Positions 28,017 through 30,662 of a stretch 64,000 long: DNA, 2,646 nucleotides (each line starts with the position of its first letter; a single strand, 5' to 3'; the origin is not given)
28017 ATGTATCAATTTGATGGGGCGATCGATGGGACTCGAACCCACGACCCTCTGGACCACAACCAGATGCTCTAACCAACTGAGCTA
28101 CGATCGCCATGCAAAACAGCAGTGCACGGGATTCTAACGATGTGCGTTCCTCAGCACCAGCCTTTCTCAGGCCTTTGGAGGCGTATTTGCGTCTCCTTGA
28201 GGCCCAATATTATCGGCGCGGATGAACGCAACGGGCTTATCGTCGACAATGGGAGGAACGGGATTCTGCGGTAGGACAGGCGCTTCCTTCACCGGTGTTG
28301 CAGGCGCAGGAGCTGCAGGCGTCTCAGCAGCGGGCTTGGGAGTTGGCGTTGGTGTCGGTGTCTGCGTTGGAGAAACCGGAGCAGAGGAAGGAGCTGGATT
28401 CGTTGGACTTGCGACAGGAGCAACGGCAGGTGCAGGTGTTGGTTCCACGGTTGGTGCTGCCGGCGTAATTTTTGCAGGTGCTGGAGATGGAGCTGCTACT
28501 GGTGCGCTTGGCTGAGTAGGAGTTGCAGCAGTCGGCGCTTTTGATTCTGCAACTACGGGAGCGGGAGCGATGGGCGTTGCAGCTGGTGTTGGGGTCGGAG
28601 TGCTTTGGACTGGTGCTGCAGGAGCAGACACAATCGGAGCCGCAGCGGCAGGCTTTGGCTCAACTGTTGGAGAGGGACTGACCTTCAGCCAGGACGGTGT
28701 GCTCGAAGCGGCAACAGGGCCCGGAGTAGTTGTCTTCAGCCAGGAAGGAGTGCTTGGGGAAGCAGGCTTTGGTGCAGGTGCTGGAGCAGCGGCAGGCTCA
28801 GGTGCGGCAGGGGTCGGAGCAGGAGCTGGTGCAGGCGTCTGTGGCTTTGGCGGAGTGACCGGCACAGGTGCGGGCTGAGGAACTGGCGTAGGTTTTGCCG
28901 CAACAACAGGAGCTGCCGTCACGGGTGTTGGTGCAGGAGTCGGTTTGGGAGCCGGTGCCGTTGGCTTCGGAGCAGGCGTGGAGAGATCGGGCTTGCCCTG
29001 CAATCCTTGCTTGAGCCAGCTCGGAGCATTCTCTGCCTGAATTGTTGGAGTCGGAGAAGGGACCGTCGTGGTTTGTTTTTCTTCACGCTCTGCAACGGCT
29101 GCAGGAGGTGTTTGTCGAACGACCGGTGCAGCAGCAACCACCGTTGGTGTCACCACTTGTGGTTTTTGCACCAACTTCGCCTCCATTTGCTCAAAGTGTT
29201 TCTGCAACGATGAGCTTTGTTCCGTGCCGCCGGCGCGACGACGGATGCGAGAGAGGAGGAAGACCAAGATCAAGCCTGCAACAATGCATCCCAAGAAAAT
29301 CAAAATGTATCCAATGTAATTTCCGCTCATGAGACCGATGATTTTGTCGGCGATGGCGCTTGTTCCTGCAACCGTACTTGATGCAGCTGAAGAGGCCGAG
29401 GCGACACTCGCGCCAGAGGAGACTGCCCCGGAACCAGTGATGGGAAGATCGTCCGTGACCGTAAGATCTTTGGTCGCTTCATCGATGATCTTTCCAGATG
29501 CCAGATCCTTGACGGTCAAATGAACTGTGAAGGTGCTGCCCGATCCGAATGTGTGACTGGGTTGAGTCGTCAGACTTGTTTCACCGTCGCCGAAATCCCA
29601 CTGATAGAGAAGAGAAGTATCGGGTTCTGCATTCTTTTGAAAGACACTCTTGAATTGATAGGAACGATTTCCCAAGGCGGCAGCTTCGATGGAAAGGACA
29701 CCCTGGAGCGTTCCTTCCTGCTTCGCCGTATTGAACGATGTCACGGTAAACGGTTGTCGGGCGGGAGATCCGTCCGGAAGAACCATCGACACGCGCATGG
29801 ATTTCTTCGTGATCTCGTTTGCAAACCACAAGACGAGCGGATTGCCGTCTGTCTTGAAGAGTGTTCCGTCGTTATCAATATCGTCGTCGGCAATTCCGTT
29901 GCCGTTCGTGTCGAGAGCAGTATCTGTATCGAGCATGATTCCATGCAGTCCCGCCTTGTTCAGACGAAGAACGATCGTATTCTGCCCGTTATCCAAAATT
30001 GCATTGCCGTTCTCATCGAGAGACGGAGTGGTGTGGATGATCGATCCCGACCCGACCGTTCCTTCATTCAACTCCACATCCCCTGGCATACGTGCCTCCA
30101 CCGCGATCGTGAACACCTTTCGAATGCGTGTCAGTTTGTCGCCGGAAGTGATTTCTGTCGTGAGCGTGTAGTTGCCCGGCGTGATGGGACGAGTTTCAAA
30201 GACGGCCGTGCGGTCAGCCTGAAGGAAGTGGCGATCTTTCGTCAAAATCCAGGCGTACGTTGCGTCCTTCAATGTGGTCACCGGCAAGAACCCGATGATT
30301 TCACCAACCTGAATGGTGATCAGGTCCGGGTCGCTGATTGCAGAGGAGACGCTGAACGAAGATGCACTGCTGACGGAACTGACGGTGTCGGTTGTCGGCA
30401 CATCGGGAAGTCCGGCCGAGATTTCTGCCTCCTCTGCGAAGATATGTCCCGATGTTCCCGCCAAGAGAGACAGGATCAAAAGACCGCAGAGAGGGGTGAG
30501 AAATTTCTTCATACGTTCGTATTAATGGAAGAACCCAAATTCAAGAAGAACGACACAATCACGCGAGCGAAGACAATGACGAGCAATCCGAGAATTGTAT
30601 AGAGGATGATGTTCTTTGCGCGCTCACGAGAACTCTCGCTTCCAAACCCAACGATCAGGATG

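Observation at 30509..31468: Three VirB2/TrbC-like pilin modules fused into one signal-peptide polyprotein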

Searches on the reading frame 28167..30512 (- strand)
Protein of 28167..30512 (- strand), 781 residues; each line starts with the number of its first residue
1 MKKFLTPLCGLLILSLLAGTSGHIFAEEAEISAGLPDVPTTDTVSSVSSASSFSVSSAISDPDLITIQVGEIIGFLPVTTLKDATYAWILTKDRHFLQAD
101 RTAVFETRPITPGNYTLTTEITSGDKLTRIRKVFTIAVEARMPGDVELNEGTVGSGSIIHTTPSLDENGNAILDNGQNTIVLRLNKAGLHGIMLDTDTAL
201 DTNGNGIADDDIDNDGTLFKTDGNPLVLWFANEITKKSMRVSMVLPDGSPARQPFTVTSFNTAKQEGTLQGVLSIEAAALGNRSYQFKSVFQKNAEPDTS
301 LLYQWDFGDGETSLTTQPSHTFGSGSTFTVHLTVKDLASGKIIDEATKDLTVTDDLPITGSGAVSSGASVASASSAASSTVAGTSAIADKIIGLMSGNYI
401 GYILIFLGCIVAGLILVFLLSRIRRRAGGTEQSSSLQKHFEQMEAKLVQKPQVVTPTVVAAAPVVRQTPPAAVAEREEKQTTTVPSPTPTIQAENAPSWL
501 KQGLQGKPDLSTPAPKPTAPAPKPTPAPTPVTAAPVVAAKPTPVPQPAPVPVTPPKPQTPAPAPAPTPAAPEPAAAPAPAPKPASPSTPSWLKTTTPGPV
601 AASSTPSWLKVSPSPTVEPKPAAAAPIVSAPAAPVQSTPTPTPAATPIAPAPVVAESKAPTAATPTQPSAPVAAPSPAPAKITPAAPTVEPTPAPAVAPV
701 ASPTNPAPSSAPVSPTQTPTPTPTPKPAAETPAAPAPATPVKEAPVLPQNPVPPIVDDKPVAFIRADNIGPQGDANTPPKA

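Call 12: search_protein_families(library=pfam, proteins=[window:28167-30512:-], max_evalue=0.001)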
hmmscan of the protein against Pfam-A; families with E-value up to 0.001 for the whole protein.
window:28167-30512:- (781 aa): 2 families
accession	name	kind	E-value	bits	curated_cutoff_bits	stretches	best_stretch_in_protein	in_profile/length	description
PF18911.6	PKD_4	-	2.6e-10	40.7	27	1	293-338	26-72/85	PKD domain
PF00801.26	PKD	-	3.7e-08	33.7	23.5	1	282-339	14-70/80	PKD domain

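Call 26: search_protein_families(library=ncbifam, proteins=[window:28167-30512:-], max_evalue=0.001)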
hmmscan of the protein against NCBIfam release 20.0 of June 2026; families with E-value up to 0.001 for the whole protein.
window:28167-30512:- (781 aa): 1 family
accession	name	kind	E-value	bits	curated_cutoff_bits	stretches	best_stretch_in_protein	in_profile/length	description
TIGR00864.1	PCC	subfamily_domain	0.00018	18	1861.4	1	300-371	1086-1158/2700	polycystin cation channel protein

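Call 54: find_homologous_proteins(query=window:28167-30512:-, max_evalue=0.00001)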
Query window:28167-30512:- (781 aa): 95 proteins with E <= 0.00001 among 8000 candidates.
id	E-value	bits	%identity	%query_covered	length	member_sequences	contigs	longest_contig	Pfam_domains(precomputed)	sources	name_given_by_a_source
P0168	0.0e+0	1653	100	100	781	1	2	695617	PF00801.27,PF18911.7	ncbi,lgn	-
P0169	1.2e-39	155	30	61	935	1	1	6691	PF00801.27,PF18911.7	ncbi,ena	-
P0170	1.1e-33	135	29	64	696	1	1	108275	PF00801.27,PF18911.7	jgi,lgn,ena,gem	-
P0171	6.3e-32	129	37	7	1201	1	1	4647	PF23860.2,PF07495.20,PF21027.4,PF14347.12,PF22352.3,PF00801.27,PF18981.7,PF17963.8,PF02010.22,PF16967.12,PF18911.7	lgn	-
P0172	2.8e-27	114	29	56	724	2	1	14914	PF00801.27,PF18911.7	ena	-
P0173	1.3e-25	108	27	68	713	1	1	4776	PF00801.27,PF18911.7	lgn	-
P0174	2.2e-25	107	37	7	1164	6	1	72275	PF21027.4,PF15418.13,PF22352.3,PF16820.12,PF00801.27,PF18981.7,PF05345.19,PF16967.12,PF18911.7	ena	-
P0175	4.3e-21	93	48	6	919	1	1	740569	PF15418.13,PF14347.12,PF00801.27,PF18981.7,PF02221.21,PF24107.2,PF18911.7,PF21027.4,PF22352.3,PF17963.8,PF18962.8,PF13860.13,PF14155.12,PF01835.26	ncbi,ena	-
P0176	7.2e-19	86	47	4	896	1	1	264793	PF21027.4,PF22352.3,PF00801.27,PF18981.7,PF17963.8,PF22021.3,PF13027.12,PF08329.17,PF02010.22,PF16967.12,PF18911.7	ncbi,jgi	ncbi:MAG: PKD domain-containing protein [Candidatus Bathyarchaeota archaeon]|jgi:PKD repeat protein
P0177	3.8e-18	83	43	7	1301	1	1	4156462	PF15418.13,PF17789.8,PF22352.3,PF00801.27,PF18981.7,PF08329.17,PF05345.19,PF00082.28,PF16967.12,PF18911.7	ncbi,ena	-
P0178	5.0e-18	83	52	8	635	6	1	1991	PF22352.3,PF00801.27,PF18981.7,PF09118.18,PF16403.12,PF08329.17,PF18911.7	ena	-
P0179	2.6e-17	81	27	16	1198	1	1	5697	PF07495.20,PF21027.4,PF22352.3,PF00801.27,PF17963.8,PF02010.22,PF18911.7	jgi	jgi:PKD repeat protein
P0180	3.7e-17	80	40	7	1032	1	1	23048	PF07495.20,PF15418.13,PF00801.27,PF18981.7,PF16403.12,PF08329.17,PF16967.12,PF18911.7,PF21027.4,PF22352.3,PF05345.19,PF19077.7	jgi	jgi:PKD repeat protein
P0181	4.6e-17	80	38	8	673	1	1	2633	PF16820.12,PF00801.27,PF18981.7,PF18911.7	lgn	-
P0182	7.2e-16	76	50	6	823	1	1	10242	PF21027.4,PF22352.3,PF00801.27,PF18911.7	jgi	-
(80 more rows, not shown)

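Call 55: find_encoding_contigs(protein=P0168, flank=1500, max_places=2)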
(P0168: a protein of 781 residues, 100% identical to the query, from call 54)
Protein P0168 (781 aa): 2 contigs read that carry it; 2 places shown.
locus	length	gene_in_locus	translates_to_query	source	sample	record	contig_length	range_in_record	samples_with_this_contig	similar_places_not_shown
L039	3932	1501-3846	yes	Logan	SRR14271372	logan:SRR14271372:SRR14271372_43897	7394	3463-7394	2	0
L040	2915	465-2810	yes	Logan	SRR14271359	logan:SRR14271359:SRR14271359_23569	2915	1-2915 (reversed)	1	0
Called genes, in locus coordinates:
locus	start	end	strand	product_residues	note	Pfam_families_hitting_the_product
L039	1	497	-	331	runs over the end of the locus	PF01321:Creatinase_N, PF00557:Peptidase_M24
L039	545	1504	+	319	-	PF04956:TrbC (faint), PF18895:T4SS_pilin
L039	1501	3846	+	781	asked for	PF00801:PKD, PF18911:PKD_4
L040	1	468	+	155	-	?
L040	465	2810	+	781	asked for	PF00801:PKD, PF18911:PKD_4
